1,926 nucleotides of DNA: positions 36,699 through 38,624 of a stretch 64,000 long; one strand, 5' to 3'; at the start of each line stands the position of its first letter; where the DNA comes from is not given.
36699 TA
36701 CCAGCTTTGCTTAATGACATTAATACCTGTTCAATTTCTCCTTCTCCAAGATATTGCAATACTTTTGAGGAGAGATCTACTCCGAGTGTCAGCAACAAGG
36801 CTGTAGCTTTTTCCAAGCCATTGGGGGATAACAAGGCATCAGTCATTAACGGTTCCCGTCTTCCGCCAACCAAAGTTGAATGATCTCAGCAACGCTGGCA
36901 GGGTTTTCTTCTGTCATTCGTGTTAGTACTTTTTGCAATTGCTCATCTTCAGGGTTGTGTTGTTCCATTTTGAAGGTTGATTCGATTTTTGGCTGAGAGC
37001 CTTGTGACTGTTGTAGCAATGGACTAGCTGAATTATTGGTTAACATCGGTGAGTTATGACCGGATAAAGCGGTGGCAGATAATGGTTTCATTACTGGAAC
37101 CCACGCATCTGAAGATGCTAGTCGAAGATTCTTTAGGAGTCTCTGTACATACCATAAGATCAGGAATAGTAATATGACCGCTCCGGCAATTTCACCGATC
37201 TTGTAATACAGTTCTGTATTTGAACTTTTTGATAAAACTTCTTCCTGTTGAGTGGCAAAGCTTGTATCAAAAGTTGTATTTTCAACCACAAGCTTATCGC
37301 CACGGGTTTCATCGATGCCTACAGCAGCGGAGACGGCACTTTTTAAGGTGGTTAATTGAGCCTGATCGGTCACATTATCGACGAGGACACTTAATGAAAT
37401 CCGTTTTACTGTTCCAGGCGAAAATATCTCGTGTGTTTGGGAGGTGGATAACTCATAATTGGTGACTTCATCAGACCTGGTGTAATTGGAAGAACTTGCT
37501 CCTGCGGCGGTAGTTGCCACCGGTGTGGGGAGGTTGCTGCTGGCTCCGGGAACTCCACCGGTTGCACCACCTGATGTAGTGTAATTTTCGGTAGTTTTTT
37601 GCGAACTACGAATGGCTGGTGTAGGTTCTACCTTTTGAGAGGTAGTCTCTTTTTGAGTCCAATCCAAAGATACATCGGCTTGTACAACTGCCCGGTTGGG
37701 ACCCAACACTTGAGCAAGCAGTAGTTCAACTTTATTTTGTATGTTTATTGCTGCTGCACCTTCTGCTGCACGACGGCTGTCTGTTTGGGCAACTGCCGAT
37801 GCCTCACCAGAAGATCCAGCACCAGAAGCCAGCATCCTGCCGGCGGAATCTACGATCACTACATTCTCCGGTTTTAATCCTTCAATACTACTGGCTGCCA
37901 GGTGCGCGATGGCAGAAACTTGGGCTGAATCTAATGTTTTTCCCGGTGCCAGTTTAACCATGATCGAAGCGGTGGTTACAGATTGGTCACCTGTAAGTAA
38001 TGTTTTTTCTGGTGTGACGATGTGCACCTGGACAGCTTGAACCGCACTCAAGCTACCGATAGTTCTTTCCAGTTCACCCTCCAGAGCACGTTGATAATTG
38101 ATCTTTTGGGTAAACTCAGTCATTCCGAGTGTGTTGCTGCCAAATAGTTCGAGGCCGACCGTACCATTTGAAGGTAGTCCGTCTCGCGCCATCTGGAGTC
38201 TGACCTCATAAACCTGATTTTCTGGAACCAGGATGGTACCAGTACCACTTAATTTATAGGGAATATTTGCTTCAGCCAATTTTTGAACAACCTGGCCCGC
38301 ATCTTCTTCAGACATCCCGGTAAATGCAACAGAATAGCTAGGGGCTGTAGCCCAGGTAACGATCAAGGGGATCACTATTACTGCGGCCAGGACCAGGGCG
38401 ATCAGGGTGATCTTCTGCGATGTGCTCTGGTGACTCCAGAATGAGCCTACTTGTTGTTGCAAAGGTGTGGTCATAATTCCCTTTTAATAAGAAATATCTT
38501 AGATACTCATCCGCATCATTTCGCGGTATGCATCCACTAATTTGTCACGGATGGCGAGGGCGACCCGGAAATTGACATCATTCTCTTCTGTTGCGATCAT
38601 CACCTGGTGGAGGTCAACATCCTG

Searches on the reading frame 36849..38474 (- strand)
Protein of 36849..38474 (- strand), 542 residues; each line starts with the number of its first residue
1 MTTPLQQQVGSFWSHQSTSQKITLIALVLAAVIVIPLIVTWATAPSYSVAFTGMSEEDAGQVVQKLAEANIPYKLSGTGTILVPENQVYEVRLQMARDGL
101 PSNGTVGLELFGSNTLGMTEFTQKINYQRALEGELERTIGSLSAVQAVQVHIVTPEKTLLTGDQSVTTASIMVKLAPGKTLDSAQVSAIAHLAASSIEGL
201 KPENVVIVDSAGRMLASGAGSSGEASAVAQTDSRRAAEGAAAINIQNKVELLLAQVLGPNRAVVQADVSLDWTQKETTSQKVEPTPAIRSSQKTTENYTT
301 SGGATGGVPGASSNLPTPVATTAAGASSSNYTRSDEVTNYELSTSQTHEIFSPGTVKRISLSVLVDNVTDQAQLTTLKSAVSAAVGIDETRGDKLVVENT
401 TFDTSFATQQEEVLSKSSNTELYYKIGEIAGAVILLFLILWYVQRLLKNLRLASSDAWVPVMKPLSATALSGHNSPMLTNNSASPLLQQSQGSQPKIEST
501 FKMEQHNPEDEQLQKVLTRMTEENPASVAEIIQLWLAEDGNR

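Call 57: search_protein_families(library=pfam, proteins=[window:36849-38474:-], max_evalue=0.00001)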
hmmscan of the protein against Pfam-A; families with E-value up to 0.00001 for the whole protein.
window:36849-38474:- (542 aa): 2 families
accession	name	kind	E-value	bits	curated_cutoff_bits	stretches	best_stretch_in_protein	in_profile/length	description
PF01514.23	YscJ_FliF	-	4.5e-62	209.5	24.4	1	43-216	2-178/179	Secretory protein of YscJ/FliF family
PF08345.17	YscJ_FliF_C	-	3.1e-38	132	23.8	1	253-402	1-147/147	Flagellar M-ring protein C-terminal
